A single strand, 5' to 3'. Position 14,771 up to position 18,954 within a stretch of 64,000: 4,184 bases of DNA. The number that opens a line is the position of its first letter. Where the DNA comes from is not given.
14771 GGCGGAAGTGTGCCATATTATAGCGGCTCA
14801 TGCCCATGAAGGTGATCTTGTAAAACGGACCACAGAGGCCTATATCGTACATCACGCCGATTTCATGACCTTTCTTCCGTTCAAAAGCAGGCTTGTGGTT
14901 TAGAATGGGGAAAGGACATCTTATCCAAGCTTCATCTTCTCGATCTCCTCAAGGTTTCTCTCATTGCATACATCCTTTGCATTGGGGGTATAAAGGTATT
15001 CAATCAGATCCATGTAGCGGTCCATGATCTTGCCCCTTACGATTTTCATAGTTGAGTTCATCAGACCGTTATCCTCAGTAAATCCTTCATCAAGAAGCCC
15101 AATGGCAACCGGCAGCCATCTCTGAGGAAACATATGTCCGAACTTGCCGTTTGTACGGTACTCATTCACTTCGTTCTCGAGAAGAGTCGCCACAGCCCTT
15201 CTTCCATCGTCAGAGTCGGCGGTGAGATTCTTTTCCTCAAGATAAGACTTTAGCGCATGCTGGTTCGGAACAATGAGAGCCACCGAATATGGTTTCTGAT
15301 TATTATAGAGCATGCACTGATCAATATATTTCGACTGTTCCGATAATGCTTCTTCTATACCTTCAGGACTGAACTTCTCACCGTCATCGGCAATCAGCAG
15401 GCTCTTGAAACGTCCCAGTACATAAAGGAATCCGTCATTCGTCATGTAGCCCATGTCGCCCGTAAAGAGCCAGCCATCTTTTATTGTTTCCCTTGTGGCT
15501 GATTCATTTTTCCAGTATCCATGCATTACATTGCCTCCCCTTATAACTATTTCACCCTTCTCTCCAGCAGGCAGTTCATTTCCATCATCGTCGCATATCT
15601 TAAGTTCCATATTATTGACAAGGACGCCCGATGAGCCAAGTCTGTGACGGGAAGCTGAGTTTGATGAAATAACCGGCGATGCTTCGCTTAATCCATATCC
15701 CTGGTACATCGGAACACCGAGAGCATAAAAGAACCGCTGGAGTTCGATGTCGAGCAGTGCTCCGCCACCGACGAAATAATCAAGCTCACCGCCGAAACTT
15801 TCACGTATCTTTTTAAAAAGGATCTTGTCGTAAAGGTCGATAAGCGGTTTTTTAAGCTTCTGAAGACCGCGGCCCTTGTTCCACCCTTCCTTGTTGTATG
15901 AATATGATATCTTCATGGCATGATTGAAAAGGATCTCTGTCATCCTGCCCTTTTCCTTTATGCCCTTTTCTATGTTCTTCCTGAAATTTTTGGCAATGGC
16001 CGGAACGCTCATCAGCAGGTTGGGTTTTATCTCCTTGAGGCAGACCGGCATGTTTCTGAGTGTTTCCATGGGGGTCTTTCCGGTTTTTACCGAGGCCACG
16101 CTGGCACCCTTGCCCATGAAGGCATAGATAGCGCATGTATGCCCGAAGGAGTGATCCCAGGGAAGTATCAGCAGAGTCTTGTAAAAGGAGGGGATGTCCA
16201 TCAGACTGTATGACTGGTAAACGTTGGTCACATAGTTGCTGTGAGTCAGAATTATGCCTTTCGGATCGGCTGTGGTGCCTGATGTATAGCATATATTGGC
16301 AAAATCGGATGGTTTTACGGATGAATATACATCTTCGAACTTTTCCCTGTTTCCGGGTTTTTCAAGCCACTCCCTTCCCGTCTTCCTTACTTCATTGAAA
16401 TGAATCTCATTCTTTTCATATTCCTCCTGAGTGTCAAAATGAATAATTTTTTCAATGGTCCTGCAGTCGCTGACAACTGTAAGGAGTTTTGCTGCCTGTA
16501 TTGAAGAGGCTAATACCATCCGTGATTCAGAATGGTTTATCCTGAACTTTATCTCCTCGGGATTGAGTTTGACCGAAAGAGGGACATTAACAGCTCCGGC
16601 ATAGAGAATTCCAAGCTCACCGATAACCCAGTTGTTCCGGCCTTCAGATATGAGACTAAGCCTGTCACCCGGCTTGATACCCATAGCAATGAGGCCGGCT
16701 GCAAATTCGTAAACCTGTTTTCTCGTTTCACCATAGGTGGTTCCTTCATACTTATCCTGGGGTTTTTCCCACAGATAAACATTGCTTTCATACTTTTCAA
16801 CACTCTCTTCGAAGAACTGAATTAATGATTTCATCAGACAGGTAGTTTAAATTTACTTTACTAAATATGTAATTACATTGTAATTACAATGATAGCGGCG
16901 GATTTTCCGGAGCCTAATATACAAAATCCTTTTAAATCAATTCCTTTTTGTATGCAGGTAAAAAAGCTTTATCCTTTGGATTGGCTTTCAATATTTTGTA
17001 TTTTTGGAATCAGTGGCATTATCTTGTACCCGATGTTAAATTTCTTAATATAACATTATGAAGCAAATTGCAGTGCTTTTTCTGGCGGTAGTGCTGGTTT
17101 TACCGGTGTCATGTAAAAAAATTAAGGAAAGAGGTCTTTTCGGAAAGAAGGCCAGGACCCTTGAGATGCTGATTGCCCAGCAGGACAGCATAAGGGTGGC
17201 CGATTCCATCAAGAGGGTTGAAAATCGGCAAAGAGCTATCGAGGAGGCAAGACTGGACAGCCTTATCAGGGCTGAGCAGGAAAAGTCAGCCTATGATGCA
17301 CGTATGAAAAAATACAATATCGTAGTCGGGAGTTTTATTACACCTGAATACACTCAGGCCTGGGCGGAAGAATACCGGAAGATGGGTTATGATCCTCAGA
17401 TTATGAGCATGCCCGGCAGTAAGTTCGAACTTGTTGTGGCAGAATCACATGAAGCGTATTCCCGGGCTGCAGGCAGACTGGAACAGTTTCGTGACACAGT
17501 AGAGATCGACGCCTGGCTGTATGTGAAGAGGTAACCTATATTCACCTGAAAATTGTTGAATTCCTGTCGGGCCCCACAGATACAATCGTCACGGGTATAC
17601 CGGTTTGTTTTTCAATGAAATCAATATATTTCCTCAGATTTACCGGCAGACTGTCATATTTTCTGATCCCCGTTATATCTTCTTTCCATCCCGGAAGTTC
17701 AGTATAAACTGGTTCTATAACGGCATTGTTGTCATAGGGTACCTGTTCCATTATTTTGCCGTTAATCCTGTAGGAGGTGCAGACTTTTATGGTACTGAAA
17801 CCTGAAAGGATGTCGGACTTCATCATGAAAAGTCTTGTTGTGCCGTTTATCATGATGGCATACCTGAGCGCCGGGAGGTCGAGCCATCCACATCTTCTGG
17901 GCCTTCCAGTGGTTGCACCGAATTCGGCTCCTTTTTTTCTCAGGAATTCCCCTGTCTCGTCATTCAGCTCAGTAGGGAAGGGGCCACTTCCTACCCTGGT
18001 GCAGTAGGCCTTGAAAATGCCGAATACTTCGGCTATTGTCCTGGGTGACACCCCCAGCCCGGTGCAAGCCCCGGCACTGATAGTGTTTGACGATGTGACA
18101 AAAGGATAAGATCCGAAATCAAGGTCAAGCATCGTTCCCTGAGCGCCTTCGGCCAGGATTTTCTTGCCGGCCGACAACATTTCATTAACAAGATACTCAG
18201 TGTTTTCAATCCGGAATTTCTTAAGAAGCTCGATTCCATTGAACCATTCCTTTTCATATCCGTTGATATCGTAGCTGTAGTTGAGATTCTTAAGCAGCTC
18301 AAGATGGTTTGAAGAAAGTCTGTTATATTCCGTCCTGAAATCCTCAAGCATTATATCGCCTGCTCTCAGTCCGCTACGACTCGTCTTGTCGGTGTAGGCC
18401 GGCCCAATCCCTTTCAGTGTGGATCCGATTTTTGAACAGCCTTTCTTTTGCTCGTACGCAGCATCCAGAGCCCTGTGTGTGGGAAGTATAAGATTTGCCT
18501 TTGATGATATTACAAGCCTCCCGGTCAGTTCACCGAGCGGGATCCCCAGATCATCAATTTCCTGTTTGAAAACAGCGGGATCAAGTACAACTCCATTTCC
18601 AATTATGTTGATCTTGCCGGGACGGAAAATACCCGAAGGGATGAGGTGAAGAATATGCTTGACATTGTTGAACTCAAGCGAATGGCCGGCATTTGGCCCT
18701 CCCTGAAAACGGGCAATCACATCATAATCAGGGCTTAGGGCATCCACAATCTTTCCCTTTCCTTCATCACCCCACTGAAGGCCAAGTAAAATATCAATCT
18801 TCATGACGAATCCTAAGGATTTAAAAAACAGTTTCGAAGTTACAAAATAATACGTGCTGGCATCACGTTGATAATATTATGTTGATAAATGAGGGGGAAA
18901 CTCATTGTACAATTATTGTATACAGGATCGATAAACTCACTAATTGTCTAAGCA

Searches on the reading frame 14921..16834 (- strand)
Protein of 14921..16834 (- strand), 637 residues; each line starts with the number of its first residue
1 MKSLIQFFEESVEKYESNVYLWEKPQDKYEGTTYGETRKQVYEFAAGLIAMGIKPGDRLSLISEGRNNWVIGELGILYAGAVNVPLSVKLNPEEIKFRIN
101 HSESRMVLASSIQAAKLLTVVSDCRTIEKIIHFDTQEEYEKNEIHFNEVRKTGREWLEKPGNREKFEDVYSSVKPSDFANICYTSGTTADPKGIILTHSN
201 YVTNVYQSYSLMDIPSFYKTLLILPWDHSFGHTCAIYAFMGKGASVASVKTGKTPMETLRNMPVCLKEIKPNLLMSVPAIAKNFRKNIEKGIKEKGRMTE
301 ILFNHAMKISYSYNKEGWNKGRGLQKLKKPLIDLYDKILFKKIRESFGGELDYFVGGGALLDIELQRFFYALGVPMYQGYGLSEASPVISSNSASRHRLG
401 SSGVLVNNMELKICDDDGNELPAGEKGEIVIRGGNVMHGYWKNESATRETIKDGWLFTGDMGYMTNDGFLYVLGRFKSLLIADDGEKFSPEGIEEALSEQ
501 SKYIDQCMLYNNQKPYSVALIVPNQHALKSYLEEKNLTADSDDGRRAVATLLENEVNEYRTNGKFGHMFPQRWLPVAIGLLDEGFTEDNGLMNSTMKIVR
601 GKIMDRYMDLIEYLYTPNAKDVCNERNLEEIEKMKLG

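Call 18: search_protein_families(library=pfam, proteins=[window:14921-16834:-], max_evalue=0.0001)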
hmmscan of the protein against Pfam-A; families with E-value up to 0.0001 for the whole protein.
window:14921-16834:- (637 aa): 2 families
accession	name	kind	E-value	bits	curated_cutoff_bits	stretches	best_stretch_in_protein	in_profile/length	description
PF00501.34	AMP-binding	-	2.6e-75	254.1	29.9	1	8-441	1-384/384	AMP-binding enzyme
PF23562.2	AMP-binding_C_3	-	7.4e-07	30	20.8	1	480-529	4-53/124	AMP-binding enzyme C-terminal domain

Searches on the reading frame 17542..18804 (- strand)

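Call 18: search_protein_families(library=pfam, proteins=[window:17542-18804:-], max_evalue=0.0001)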
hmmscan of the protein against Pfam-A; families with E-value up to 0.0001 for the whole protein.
window:17542-18804:- (420 aa): 1 family
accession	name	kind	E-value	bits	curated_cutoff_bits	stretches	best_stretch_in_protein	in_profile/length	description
PF00709.27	Adenylsucc_synt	-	1.9e-168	561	27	1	5-418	1-416/416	Adenylosuccinate synthetase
